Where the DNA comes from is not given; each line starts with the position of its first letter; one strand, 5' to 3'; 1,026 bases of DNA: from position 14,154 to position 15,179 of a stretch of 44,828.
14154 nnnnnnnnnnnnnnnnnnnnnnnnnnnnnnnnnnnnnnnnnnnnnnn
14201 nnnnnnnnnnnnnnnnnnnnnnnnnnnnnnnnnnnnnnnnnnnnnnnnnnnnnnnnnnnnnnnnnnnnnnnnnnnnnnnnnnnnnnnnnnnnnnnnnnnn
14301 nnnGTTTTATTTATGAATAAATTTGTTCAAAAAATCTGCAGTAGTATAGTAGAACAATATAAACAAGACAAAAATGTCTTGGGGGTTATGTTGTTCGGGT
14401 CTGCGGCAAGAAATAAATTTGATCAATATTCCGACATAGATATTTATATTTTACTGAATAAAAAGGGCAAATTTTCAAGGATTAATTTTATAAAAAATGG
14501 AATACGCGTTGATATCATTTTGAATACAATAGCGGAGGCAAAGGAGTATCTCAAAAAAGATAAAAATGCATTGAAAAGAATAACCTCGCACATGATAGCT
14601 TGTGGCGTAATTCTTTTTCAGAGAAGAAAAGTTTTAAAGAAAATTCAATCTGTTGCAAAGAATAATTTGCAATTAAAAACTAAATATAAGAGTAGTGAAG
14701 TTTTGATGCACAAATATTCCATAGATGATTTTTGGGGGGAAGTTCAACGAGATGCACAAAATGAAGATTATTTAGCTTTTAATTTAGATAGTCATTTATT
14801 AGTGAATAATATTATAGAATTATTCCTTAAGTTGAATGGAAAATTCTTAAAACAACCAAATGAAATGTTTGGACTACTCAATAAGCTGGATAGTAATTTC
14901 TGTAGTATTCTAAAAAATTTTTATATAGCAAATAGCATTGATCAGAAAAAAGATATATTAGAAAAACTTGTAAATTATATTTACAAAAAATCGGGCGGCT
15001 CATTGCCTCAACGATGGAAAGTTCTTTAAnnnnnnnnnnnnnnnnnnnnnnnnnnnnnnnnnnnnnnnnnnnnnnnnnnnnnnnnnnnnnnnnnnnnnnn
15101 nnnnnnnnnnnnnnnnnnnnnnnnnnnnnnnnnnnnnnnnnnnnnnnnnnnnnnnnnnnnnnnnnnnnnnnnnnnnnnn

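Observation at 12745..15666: Second radical SAM/SPASM paralog with its own 35-aa peptide, a nucleotidyltransferase and a P-loop kinase, lying between tRNA-His and hisS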

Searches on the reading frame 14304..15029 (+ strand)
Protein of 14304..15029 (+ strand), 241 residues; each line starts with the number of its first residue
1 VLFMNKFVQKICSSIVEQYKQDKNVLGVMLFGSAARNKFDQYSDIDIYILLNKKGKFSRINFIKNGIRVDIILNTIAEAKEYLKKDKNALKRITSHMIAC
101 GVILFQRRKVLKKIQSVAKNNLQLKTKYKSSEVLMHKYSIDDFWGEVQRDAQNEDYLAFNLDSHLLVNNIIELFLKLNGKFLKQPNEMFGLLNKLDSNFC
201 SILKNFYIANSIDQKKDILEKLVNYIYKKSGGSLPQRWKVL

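Call 7: search_protein_families(library=ncbifam, proteins=[window:14304-15029:+], max_evalue=0.01)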
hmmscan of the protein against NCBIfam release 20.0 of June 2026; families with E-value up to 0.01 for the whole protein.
window:14304-15029:+ (241 aa): 8 families
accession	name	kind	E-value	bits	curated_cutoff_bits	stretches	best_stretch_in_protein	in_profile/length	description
NF040958.1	linco_LnuH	exception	1.5e-07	31.1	540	1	19-65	14-60/256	lincosamide nucleotidyltransferase Lnu(H)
NF047752.1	MntA_antitoxin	equivalog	1.2e-06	28.4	60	1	21-60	3-42/106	type VII toxin-antitoxin system MntA family adenylyltransferase antitoxin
NF000235.3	linco_LnuB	exception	0.00011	21.8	525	1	18-53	14-49/267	lincosamide nucleotidyltransferase Lnu(B)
NF033061.1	ANT_4p_I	equivalog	0.00018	21.2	350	1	7-55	14-60/253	ANT(4')-I family aminoglycoside nucleotidyltransferase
NF051895.1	anti_phage_HalB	equivalog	0.0011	18.6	190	1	28-58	2-32/211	anti-phage Hailong system nucleotidyltransferase HalB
NF012212.1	ANT_9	subfamily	0.0014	17.9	340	1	19-54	15-50/249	aminoglycoside nucleotidyltransferase ANT(9)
NF033182.0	linco_LnuG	exception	0.0024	17.6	525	1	13-53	9-49/267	lincosamide nucleotidyltransferase Lnu(G)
TIGR03671.1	cca_archaeal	equivalog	0.0024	16.8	281.3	1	4-59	19-75/410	CCA tRNA nucleotidyltransferase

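Call 8: search_protein_families(library=pfam, proteins=[window:14304-15029:+], max_evalue=0.01)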
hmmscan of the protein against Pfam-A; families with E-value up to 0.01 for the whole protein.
window:14304-15029:+ (241 aa): 5 families
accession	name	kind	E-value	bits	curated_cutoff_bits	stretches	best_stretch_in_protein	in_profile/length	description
PF18765.7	Polbeta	-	3.1e-10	40.5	26.9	1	15-107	3-90/93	Polymerase beta, Nucleotidyltransferase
PF01909.29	NTP_transf_2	-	6.5e-09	36.5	21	1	14-79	3-79/93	Nucleotidyltransferase domain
PF04439.18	Adenyl_transf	-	4.2e-05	23.3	22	1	9-57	5-55/279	Streptomycin adenylyltransferase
PF22600.2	MTPAP-like_central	-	0.005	17.4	27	0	9-74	27-71/139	Poly(A) RNA polymerase, mitochondrial-like, central palm domain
PF12633.13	Adenyl_cycl_N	-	0.0079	16.6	27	0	7-54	74-121/199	Adenylate cyclase NT domain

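Call 24: search_protein_families(library=padloc, proteins=[window:14304-15029:+], max_evalue=0.01)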
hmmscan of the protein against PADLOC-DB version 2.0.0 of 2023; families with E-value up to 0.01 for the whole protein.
window:14304-15029:+ (241 aa): 8 families
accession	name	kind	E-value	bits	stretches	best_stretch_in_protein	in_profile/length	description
PDLC04903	PDC-S09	-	3.7e-09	34.9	1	6-58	9-59/108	-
PDLC04907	PDC-S09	-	1.2e-08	33.1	1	8-75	10-78/114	-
PDLC04906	PDC-S09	-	1.3e-06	26.7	1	14-60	13-60/98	-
PDLC04905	PDC-S09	-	1.5e-05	23.2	1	14-56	10-53/101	-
PDLC04902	PDC-S09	-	2e-05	22.8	1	17-56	13-52/97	-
PDLC04904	PDC-S09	-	2e-05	22.7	1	16-59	16-59/104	-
PDLC04901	PDC-S09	-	0.0023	16.6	1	5-62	2-58/126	-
PDLC04369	PDC-M05A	-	0.0085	13.7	0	25-53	103-131/201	-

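Call 25: find_homologous_proteins(query=window:14304-15029:+, max_evalue=0.00001)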
Query window:14304-15029:+ (241 aa): 210 proteins with E <= 0.00001 among 808 candidates; the best 120 are listed.
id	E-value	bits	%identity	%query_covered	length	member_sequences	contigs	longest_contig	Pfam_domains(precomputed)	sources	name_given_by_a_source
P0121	2.1e-148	510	100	99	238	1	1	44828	PF18765.8,PF04439.19,PF01909.30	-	-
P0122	2.8e-130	451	87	99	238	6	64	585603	PF18765.8,PF01909.30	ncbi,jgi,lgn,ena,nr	ncbi:MAG: hypothetical protein UV53_C0015G0002 [Candidatus Azambacteria bacterium GW2011_GWE1_42_9]|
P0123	4.1e-124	431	83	99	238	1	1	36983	PF18765.8,PF01909.30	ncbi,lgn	-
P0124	4.6e-124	431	83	99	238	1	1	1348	PF18765.8,PF01909.30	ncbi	-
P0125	1.4e-123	429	82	100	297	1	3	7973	PF18765.8,PF01909.30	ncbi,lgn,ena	ncbi:MAG: nucleotidyltransferase domain-containing protein [Patescibacteria group bacterium]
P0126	9.3e-121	420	82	98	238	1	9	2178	PF18765.8,PF01909.30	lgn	-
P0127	1.6e-107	376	73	98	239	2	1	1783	PF18765.8,PF01909.30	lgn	-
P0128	3.8e-107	375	73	98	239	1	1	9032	PF18765.8,PF01909.30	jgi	jgi:predicted nucleotidyltransferase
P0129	5.1e-107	375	72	98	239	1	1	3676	PF18765.8,PF01909.30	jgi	jgi:predicted nucleotidyltransferase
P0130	1.6e-106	373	71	98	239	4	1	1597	PF18765.8,PF01909.30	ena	-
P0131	4.7e-106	372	73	98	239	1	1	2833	PF18765.8,PF01909.30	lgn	-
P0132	6.8e-106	371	72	98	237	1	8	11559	PF18765.8,PF01909.30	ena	-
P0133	8.0e-106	371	72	98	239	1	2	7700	PF18765.8,PF01909.30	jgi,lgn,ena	-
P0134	9.9e-106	371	71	98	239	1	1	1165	PF18765.8,PF01909.30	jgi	-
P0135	1.0e-105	371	72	98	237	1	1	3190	PF18765.8,PF01909.30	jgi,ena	-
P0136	1.2e-105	370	72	98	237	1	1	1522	PF18765.8,PF01909.30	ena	-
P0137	1.9e-105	370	72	98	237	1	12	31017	PF18765.8,PF01909.30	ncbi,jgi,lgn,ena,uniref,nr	ncbi:MAG: hypothetical protein A3G60_03830 [Candidatus Ryanbacteria bacterium RIFCSPLOWO2_12_FULL_47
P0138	2.2e-105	369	71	98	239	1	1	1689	PF18765.8,PF01909.30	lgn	-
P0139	2.3e-105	369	71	98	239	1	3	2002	PF18765.8,PF01909.30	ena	-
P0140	2.5e-105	369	71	98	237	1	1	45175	PF18765.8,PF01909.30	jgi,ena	-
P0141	2.7e-105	369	71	98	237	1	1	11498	PF18765.8,PF01909.30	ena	-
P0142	2.8e-105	369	71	98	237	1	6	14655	PF18765.8,PF01909.30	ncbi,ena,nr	ncbi:MAG: hypothetical protein A3F26_00610 [Candidatus Ryanbacteria bacterium RIFCSPHIGHO2_12_FULL_4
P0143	3.1e-105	369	72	98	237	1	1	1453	PF18765.8,PF01909.30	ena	-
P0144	3.1e-105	369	72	98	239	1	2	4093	PF18765.8,PF01909.30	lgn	-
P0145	3.1e-105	369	71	98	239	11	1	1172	PF18765.8,PF01909.30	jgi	-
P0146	4.1e-105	369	72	98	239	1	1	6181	PF18765.8,PF01909.30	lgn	-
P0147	5.2e-105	368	71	98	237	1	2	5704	PF18765.8,PF01909.30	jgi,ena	-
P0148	1.1e-104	367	72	98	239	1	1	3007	PF18765.8,PF01909.30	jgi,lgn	jgi:predicted nucleotidyltransferase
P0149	1.4e-104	367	72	98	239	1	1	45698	PF18765.8,PF01909.30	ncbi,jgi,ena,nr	ncbi:MAG: NTP transf 2 protein [Candidatus Magasanikbacteria bacterium]|nr:NTP transf 2 protein [Can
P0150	2.1e-104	366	70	98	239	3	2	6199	PF18765.8,PF01909.30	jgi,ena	-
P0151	2.5e-104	366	70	98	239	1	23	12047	PF18765.8,PF01909.30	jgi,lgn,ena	-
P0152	2.7e-104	366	70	98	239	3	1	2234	PF18765.8,PF01909.30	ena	-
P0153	3.7e-104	365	71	98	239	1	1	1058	PF18765.8,PF01909.30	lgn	-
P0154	4.2e-104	365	70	98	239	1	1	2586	PF18765.8,PF01909.30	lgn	-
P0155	6.3e-104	365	71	98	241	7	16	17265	PF18765.8,PF01909.30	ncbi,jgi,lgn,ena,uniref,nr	ncbi:MAG: hypothetical protein CO003_00595 [Candidatus Portnoybacteria bacterium CG_4_8_14_3_um_filt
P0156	3.5e-103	362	72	98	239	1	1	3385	PF18765.8,PF01909.30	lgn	-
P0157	4.1e-103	362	71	98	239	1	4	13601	PF18765.8,PF01909.30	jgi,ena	-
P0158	7.7e-103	361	69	98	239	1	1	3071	PF18765.8,PF01909.30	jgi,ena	-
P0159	9.1e-103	361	71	98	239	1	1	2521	PF18765.8,PF01909.30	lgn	-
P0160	1.1e-102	361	70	98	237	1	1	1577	PF18765.8,PF01909.30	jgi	-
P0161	1.1e-102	361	71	98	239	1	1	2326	PF18765.8,PF01909.30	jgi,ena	-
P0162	1.9e-102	360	71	98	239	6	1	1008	PF18765.8,PF01909.30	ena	-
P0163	2.1e-102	360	69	98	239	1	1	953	PF18765.8,PF01909.30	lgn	-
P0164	2.2e-102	360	69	98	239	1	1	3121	PF18765.8,PF01909.30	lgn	-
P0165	2.2e-102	360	71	98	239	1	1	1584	PF18765.8,PF01909.30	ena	-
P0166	2.6e-102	359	69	98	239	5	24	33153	PF18765.8,PF01909.30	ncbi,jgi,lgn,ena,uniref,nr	ncbi:MAG: hypothetical protein CO002_01740 [Candidatus Portnoybacteria bacterium CG_4_8_14_3_um_filt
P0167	2.9e-102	359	70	99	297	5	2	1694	PF18765.8,PF01909.30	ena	-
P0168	3.8e-102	359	71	97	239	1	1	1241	PF18765.8,PF01909.30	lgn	-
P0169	4.5e-102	359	71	98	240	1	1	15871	PF18765.8,PF01909.30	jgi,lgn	jgi:predicted nucleotidyltransferase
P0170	6.5e-102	358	69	98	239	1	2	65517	PF18765.8,PF01909.30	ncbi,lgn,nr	ncbi:MAG: nucleotidyltransferase domain-containing protein [Candidatus Brennerbacteria bacterium]|nr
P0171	9.1e-102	358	70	98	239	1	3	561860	PF18765.8,PF22600.3,PF01909.30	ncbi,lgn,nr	ncbi:MAG: hypothetical protein KatS3mg098_042 [Candidatus Parcubacteria bacterium]|nr:nucleotidyltra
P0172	1.8e-101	357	71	98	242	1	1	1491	PF18765.8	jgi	jgi:predicted nucleotidyltransferase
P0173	1.9e-101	357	70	98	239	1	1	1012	PF18765.8,PF01909.30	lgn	-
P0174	3.9e-101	356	69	98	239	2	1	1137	PF18765.8,PF01909.30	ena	-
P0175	4.8e-101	355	69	98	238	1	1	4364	PF18765.8,PF01909.30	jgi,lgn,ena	-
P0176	1.6e-100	354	68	98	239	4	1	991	PF18765.8,PF01909.30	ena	-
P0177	1.8e-100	353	71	98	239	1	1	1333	PF18765.8,PF01909.30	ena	-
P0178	2.0e-100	353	69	98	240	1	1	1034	PF18765.8,PF04439.19,PF01909.30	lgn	-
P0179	2.7e-100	353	71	98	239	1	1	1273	PF18765.8,PF01909.30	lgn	-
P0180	3.3e-100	353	69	98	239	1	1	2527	PF18765.8,PF01909.30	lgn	-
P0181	3.9e-100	352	70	98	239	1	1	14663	PF18765.8,PF01909.30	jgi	-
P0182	4.7e-100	352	69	98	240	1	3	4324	PF18765.8,PF01909.30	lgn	-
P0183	5.2e-100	352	68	98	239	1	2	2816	PF18765.8,PF01909.30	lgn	-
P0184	6.3e-100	352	68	98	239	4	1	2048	PF18765.8,PF01909.30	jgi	jgi:predicted nucleotidyltransferase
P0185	1.1e-99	351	69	98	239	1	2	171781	PF18765.8,PF01909.30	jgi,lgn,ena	-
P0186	2.2e-99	350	68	98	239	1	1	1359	PF18765.8,PF01909.30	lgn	-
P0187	1.3e-98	347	68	98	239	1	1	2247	PF18765.8,PF01909.30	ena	-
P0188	4.3e-98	346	68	98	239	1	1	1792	PF18765.8,PF04439.19,PF01909.30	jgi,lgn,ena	-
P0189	5.8e-98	345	68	98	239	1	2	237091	PF18765.8,PF01909.30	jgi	jgi:predicted nucleotidyltransferase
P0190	9.1e-98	345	67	98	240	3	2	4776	PF18765.8,PF01909.30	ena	-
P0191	1.2e-97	344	70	98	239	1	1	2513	PF18765.8,PF01909.30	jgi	-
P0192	1.6e-97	344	66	98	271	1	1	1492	PF18765.8,PF01909.30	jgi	jgi:predicted nucleotidyltransferase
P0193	2.5e-97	343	68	98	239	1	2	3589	PF18765.8,PF01909.30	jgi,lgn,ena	-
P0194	3.0e-97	343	66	98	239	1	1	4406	PF18765.8,PF01909.30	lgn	-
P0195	1.1e-96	341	66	98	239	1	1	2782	PF18765.8,PF01909.30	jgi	jgi:predicted nucleotidyltransferase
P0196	1.7e-96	340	67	98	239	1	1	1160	PF18765.8,PF01909.30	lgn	-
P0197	1.7e-96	340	67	98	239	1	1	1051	PF18765.8,PF01909.30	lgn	-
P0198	4.6e-96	339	65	98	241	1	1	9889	PF18765.8,PF01909.30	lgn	-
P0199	5.4e-96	339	64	98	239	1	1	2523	PF18765.8,PF01909.30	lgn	-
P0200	1.1e-95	338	68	98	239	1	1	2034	PF18765.8,PF01909.30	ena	-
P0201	3.0e-95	336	65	98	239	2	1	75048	PF18765.8,PF01909.30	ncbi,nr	ncbi:MAG: nucleotidyltransferase domain-containing protein [bacterium]|nr:nucleotidyltransferase dom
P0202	3.6e-95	336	63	100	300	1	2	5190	PF18765.8,PF01909.30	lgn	-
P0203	1.1e-94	334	64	98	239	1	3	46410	PF18765.8,PF01909.30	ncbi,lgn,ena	-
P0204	2.7e-94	333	64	98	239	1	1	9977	PF18765.8,PF01909.30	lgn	-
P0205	2.9e-94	333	65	98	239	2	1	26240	PF18765.8,PF01909.30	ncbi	-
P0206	3.0e-94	333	66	98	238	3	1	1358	PF18765.8,PF01909.30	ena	-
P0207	4.8e-94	332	63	98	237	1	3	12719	PF18765.8,PF01909.30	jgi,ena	-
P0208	7.6e-94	332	64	98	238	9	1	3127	PF18765.8,PF01909.30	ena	-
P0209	1.4e-93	331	65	98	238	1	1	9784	PF18765.8,PF01909.30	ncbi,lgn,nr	ncbi:nucleotidyltransferase domain-containing protein [Candidatus Wolfebacteria bacterium]|nr:nucleo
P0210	1.9e-93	330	63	98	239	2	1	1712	PF18765.8,PF01909.30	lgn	-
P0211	1.9e-93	330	70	93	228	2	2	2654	PF18765.8,PF01909.30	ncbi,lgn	-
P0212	3.8e-93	329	63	98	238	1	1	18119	PF18765.8,PF01909.30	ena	-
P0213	8.7e-93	328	63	98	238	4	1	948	PF18765.8,PF01909.30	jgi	-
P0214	1.1e-92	328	64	98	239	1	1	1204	PF18765.8,PF01909.30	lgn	-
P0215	1.5e-92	327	63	98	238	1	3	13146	PF18765.8,PF01909.30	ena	-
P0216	1.5e-92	327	65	98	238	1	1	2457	PF18765.8,PF01909.30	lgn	-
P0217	1.8e-92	327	64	98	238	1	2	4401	PF18765.8,PF01909.30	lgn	-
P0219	4.8e-92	326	61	98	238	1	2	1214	PF18765.8,PF01909.30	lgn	-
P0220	9.4e-92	325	64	98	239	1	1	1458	PF18765.8,PF01909.30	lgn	-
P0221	1.8e-91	324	64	98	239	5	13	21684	PF18765.8,PF01909.30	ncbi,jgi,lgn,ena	-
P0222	2.0e-91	324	65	98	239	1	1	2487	PF18765.8,PF01909.30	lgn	-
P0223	2.1e-91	324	64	98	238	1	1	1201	PF18765.8,PF01909.30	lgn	-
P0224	9.4e-91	322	63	98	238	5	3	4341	PF18765.8,PF01909.30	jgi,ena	-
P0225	1.2e-90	321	64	98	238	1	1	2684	PF18765.8,PF01909.30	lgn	-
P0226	1.6e-90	321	69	88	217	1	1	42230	PF18765.8,PF01909.30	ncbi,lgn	-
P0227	2.9e-90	320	65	93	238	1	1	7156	PF18765.8,PF01909.30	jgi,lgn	jgi:predicted nucleotidyltransferase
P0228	5.8e-90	319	63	98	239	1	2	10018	PF18765.8,PF04439.19,PF01909.30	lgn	-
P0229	8.5e-90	319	61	98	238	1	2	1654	PF18765.8,PF01909.30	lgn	-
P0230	1.8e-89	317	72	85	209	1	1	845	PF18765.8,PF01909.30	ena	-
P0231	2.2e-89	317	61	98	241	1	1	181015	PF18765.8,PF01909.30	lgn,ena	-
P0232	2.2e-89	317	65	98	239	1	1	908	PF18765.8,PF01909.30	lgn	-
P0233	3.1e-89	317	61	98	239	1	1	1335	PF18765.8,PF01909.30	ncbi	-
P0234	3.9e-89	316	63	98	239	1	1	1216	PF18765.8,PF01909.30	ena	-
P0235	4.4e-89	316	64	98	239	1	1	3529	PF18765.8,PF01909.30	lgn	-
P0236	4.8e-89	316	62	98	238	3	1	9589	PF18765.8,PF01909.30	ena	-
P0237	8.9e-89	315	60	98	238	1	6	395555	PF18765.8,PF01909.30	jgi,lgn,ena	-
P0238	1.2e-88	315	62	98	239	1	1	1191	PF18765.8,PF04439.19,PF01909.30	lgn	-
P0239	2.1e-88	314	61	98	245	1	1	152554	PF18765.8,PF01909.30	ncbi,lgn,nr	ncbi:nucleotidyltransferase domain-containing protein [Candidatus Peregrinibacteria bacterium]|nr:nu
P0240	2.2e-88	314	66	94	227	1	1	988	PF18765.8,PF01909.30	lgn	-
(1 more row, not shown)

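Call 28: search_solved_structures(query=A2, max_evalue=1, show_alignments=1)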
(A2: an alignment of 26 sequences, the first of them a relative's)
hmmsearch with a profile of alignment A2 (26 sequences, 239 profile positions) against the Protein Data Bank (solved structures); distinct sequences matched with E-value up to 1: 12.
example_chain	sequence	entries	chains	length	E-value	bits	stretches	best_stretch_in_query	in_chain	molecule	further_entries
3jyy_A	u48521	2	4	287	0.00099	22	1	9-51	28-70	Lincosamide nucleotidyltransferase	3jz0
6p01_A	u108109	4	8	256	0.0028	20.5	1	3-116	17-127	Kanamycin nucleotidyltransferase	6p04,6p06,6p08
9dbh_A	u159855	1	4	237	0.0093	18.8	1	24-56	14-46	HalB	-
9dbj_A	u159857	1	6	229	0.0094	18.8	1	24-56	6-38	HalB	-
9xbd_E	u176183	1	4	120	0.016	18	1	18-55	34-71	Nucleotidyltransferase domain-containing protein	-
6nlt_A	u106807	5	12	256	0.017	17.9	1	3-116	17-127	Kanamycin nucleotidyltransferase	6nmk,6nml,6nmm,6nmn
6un8_A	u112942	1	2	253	0.018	17.8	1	3-86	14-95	Aminoglycoside NucleotidylTransferase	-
2rff_A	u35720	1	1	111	0.036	16.9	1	7-69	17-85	Putative nucleotidyltransferase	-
9z7q_I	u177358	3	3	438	0.057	16.2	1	11-51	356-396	Cmr1-MntA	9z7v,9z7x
1kan_A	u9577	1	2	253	0.073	15.9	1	3-70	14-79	KANAMYCIN NUCLEOTIDYLTRANSFERASE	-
1kny_A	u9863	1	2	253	0.079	15.8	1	3-70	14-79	KANAMYCIN NUCLEOTIDYLTRANSFERASE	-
1no5_A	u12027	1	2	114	0.66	12.7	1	21-58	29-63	Hypothetical protein HI0073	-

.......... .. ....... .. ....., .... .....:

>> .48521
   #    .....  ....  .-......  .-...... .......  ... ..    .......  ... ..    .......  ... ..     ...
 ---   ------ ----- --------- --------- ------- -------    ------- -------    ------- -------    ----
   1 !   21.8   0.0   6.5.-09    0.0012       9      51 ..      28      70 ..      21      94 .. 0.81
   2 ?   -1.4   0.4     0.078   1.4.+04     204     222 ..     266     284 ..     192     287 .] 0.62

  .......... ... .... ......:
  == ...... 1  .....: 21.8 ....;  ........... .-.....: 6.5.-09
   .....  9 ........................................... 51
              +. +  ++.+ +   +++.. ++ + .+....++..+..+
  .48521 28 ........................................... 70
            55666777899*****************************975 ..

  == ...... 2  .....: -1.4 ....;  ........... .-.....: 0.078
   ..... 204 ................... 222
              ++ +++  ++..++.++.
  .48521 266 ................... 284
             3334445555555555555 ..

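Call 36: predict_structure(alignment_id=A2)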
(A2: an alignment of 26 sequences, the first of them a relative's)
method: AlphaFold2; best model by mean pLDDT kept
length: 238 residues; sequences in the alignment: 26
mean_pLDDT: 93.9   pTM: 0.84
mean pLDDT of the five models: 93.9, 89.1, 89.1, 75.0, 74.0
residues with pLDDT >= 90: 204; 70-90: 30; 50-70: 4; < 50: 0
segments of 3 or more residues with pLDDT < 50: none
pLDDT, mean of each block of 10 residues (from residue 1): 88 96 96 88 97 94 93 97 95 96 97 97 92 94 97 97 97 95 92 97 96 98 92 67
secondary structure, 60 per line:
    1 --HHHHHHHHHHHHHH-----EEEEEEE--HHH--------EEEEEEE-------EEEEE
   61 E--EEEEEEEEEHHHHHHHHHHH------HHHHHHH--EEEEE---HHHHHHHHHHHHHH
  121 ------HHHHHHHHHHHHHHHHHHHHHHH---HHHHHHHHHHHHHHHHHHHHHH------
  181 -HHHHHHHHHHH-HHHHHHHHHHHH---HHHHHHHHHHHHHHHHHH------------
elements in order: H3-16 E22-28 E42-48 E56-61 E64-72 H73-83 H90-96 E99-103 H107-120 H127-149 H153-174 H182-192 H194-205 H209-226
